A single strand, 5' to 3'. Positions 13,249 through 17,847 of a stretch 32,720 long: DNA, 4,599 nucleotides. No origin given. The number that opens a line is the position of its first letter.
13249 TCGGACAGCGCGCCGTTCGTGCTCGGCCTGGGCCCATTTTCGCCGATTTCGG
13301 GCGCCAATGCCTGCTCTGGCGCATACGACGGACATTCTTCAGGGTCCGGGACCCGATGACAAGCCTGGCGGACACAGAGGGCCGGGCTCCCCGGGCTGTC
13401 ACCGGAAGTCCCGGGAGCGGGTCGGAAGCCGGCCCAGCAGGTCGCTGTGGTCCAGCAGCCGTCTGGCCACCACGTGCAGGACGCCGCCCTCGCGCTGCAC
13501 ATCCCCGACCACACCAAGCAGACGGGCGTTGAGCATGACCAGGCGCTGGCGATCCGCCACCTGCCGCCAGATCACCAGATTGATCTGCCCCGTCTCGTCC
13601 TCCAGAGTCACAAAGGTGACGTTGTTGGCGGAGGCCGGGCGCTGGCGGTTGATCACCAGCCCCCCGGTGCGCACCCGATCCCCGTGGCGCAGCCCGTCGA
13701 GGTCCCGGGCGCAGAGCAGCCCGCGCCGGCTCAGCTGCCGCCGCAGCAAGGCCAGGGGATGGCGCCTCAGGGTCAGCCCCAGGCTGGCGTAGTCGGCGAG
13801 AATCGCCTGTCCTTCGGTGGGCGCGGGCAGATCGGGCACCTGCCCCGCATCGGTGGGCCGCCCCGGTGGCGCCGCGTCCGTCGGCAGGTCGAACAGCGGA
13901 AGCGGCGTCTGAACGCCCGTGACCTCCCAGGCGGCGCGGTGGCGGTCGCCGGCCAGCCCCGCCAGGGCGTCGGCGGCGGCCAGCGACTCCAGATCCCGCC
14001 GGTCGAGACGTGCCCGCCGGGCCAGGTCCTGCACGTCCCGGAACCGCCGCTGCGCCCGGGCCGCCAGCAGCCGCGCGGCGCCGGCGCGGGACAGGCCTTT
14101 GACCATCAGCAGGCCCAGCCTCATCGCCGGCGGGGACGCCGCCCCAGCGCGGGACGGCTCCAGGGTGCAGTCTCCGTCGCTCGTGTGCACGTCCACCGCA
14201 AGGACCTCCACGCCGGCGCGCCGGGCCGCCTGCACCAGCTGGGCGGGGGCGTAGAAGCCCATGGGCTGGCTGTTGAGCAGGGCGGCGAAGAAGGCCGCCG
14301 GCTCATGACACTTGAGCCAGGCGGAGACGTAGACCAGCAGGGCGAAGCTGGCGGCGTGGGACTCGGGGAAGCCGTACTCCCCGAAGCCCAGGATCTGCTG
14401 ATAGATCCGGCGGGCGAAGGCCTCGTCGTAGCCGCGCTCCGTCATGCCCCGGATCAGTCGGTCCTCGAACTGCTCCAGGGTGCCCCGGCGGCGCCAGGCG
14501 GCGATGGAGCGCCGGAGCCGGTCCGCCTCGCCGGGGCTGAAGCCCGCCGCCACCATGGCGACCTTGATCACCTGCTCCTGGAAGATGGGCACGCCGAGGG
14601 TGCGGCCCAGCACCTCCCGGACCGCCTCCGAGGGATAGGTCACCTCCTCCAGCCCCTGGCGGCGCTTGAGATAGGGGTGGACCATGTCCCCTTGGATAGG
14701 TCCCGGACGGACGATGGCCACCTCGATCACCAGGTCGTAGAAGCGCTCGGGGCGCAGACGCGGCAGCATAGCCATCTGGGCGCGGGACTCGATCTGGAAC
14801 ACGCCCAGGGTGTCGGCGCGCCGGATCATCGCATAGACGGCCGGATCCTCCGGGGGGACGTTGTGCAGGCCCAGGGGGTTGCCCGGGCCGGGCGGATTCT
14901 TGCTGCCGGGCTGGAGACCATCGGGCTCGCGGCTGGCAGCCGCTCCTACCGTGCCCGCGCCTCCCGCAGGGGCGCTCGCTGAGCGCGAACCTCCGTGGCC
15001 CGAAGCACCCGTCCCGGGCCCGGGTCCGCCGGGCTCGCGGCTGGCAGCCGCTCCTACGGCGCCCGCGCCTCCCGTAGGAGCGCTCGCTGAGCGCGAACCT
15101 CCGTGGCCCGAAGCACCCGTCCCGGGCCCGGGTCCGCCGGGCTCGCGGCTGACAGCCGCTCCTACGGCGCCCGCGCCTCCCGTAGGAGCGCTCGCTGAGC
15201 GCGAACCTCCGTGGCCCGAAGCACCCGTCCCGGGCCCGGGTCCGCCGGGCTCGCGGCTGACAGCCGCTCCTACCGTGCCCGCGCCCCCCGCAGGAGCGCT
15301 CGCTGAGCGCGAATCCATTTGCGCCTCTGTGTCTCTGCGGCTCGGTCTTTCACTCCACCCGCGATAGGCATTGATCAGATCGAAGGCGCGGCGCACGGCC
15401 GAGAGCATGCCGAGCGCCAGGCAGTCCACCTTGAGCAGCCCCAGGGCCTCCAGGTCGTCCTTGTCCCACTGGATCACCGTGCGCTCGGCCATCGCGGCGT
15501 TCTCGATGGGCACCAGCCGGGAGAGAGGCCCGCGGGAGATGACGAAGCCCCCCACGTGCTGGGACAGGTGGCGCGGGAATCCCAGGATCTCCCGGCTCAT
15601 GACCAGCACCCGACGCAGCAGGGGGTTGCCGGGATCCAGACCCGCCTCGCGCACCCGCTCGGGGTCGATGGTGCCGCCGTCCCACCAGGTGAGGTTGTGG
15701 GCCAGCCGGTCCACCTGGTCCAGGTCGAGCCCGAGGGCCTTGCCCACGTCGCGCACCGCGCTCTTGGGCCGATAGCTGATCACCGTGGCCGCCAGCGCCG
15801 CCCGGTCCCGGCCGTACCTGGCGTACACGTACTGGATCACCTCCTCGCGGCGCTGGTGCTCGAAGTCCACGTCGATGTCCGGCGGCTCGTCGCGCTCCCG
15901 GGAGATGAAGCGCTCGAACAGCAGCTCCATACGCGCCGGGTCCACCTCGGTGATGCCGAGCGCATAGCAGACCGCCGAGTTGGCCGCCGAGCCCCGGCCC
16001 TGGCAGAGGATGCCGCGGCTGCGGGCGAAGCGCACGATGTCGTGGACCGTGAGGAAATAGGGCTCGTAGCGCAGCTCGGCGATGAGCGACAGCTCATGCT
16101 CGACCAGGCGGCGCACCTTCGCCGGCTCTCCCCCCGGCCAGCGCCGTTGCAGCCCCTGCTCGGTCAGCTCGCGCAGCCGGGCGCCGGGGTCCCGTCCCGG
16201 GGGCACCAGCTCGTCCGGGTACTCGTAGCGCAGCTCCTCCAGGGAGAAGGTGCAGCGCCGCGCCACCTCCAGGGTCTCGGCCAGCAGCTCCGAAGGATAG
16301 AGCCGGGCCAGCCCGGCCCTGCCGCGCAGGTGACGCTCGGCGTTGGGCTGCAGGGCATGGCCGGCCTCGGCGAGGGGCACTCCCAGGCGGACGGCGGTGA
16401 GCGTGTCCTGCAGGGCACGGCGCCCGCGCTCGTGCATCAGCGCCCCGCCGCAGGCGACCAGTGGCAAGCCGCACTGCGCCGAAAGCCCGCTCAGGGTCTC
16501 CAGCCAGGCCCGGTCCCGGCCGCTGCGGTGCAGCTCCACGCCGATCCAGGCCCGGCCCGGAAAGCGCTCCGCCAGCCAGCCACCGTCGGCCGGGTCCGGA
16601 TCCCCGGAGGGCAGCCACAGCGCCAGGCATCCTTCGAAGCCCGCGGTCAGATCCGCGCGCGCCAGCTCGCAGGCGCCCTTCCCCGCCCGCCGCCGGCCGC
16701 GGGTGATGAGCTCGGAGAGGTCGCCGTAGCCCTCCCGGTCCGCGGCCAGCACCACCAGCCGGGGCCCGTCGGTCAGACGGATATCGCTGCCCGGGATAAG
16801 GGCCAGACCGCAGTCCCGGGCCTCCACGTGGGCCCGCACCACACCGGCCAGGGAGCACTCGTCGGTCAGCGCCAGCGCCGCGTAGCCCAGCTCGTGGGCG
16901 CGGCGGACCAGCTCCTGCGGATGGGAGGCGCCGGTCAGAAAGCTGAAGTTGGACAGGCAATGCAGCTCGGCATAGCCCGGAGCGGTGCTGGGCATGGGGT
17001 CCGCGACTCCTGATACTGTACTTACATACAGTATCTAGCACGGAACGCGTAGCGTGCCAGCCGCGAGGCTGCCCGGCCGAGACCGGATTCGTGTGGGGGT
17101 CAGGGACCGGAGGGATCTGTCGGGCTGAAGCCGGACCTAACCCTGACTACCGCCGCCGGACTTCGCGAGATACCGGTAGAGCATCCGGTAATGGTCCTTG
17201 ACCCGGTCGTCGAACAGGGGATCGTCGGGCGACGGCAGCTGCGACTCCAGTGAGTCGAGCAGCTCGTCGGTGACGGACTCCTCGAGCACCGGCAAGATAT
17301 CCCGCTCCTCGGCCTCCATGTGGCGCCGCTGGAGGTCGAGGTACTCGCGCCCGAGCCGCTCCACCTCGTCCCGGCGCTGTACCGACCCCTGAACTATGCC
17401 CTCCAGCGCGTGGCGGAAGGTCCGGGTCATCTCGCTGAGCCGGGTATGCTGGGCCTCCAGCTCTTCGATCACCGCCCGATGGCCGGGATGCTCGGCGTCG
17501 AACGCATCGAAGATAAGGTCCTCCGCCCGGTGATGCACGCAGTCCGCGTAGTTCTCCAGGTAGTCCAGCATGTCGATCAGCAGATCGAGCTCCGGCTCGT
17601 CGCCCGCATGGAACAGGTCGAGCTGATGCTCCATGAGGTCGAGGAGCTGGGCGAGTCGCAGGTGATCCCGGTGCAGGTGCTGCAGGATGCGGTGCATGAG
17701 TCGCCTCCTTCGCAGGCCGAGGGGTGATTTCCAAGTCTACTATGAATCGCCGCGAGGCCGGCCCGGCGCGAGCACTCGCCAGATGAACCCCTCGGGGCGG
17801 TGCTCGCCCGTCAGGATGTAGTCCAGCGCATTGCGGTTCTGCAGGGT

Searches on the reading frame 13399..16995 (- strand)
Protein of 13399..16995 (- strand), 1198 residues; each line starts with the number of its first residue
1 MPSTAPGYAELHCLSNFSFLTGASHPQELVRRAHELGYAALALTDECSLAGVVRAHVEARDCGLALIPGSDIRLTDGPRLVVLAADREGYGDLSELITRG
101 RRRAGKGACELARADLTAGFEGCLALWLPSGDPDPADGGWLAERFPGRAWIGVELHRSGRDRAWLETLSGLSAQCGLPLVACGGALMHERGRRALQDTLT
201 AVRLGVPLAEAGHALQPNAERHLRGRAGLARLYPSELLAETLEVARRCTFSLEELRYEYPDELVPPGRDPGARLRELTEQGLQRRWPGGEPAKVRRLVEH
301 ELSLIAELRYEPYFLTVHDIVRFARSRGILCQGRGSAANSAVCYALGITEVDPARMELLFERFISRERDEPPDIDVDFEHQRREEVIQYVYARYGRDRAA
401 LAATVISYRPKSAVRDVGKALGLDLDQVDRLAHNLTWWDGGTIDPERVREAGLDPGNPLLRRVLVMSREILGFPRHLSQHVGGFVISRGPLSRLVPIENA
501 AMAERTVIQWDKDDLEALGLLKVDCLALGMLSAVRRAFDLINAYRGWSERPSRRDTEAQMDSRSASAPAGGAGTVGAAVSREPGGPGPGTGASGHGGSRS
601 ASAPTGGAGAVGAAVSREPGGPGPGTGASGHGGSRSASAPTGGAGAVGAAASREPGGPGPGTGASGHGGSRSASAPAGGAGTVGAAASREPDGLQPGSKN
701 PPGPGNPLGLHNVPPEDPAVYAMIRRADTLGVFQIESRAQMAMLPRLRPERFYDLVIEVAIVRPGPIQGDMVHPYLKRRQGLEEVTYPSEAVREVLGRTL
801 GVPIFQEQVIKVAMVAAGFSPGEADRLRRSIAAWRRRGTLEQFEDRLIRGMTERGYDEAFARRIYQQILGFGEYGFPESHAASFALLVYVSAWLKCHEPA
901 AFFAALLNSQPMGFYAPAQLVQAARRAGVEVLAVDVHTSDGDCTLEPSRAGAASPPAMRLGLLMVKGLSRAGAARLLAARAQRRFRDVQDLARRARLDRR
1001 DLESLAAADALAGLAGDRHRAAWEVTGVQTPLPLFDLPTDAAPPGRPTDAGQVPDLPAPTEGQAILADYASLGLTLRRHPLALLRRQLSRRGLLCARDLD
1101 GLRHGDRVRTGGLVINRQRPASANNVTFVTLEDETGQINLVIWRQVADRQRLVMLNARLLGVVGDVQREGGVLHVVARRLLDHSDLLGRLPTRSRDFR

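Call 17: search_protein_families(library=pfam, proteins=[window:13399-16995:-], max_evalue=0.01)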
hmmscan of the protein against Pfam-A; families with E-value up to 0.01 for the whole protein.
window:13399-16995:- (1198 aa): 6 families
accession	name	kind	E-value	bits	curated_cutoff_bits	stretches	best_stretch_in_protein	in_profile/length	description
PF07733.18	DNA_pol3_alpha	-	3.2e-90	302.7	23.9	1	273-527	2-260/260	Bacterial DNA polymerase III alpha NTPase domain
PF17657.6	DNA_pol3_finger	-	9.2e-53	178.4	22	1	708-855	20-166/166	Bacterial DNA polymerase III alpha subunit finger domain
PF14579.12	HHH_6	-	1.2e-18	67.6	25.6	1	928-1020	1-89/90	Helix-hairpin-helix motif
PF02811.25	PHP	-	1.2e-14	55.4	26.4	1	10-126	1-121/164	PHP domain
PF01336.31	tRNA_anti-codon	-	8.8e-08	32.4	27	1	1109-1179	2-71/75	OB-fold nucleic acid binding domain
PF03934.19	T2SSK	-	0.0037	18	24.2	1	964-1002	14-52/63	Type II secretion system (T2SS), protein K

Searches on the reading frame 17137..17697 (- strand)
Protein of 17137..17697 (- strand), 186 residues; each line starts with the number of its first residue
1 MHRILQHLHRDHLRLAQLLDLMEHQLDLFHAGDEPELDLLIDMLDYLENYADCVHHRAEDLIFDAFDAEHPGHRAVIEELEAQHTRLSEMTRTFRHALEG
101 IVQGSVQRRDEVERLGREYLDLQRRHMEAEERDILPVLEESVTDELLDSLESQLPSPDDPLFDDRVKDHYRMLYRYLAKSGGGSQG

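Call 17: search_protein_families(library=pfam, proteins=[window:17137-17697:-], max_evalue=0.01)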
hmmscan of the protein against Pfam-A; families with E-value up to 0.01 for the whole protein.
window:17137-17697:- (186 aa): 1 family
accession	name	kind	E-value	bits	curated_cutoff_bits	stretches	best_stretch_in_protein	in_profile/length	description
PF01814.28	Hemerythrin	-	3.9e-14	53.7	25.3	1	4-138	2-127/127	Hemerythrin HHE cation binding domain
